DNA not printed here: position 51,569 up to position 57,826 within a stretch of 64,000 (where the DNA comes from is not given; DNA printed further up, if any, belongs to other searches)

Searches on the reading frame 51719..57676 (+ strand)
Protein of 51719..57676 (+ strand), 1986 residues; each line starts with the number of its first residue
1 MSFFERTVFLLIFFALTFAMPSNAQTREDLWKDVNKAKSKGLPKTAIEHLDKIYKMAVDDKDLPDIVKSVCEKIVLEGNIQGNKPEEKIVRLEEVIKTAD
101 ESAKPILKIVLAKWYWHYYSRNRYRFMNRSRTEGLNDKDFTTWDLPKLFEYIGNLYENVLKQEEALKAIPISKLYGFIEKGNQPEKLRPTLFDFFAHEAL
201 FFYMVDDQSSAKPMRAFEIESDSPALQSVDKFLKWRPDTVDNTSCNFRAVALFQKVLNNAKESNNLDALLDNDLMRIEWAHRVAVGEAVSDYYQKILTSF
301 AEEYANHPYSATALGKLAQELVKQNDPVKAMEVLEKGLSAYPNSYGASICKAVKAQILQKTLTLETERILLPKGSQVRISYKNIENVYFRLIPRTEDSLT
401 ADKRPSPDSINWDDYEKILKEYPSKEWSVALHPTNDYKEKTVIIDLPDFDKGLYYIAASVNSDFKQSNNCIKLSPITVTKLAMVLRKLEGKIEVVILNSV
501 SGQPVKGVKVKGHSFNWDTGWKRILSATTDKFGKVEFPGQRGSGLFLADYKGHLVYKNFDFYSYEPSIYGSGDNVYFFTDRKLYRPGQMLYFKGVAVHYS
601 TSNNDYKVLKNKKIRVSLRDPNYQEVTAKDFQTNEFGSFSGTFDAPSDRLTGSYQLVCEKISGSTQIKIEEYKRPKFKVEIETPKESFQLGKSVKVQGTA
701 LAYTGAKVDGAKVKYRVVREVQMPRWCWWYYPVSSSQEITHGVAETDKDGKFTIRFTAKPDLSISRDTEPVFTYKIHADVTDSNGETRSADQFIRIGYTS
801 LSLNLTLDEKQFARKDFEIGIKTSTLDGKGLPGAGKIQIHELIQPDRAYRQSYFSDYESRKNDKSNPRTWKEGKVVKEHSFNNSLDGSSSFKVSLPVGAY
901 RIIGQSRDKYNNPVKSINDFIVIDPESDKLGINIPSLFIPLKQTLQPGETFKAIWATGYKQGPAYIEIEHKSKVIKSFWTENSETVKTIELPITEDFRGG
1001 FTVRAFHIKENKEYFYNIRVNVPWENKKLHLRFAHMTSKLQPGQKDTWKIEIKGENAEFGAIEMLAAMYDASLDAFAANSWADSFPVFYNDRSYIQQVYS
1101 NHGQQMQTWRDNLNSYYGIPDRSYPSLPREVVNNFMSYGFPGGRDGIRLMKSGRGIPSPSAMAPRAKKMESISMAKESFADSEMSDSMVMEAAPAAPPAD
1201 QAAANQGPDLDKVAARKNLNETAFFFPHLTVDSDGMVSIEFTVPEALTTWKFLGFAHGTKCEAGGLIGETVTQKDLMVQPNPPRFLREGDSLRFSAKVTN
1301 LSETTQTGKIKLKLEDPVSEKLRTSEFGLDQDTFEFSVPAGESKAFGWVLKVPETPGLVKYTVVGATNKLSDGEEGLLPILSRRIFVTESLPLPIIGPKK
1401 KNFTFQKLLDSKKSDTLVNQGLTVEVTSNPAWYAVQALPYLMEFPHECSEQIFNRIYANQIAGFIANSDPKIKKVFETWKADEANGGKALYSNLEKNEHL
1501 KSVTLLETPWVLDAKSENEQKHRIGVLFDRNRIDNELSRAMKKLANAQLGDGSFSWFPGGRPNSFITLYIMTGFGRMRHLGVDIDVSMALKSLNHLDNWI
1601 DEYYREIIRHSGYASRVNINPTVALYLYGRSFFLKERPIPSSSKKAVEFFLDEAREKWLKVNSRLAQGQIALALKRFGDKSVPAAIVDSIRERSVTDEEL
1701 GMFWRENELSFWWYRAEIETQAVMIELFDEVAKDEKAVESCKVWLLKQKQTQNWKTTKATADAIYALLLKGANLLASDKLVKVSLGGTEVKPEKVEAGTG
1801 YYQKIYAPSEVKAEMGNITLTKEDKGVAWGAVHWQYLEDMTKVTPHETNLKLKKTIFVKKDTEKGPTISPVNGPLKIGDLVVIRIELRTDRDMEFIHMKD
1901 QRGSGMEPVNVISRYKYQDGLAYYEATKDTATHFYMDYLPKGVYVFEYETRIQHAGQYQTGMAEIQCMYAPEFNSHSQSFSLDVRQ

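Call 51: search_protein_families(library=pfam, proteins=[window:51719-57676:+])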
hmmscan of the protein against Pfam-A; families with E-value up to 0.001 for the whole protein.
window:51719-57676:+ (1986 aa): 5 families
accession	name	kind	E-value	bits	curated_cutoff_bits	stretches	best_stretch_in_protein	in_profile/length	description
PF17973.7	bMG10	-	5.8e-31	107.8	26.2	1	1850-1972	2-131/131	Bacterial Alpha-2-macroglobulin MG10 domain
PF01835.25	MG2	-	5.5e-19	68.8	32.8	1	575-660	2-82/96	MG2 domain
PF00207.28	A2M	-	1.2e-16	60.7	21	1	1222-1312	1-92/92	Alpha-2-macroglobulin family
PF07703.20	A2M_BRD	-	3.1e-08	34.5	22.7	1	940-1051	5-121/140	Alpha-2-macroglobulin bait region domain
PF13424.12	TPR_12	-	0.00023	21.8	30.1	1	291-342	24-76/77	Tetratricopeptide repeat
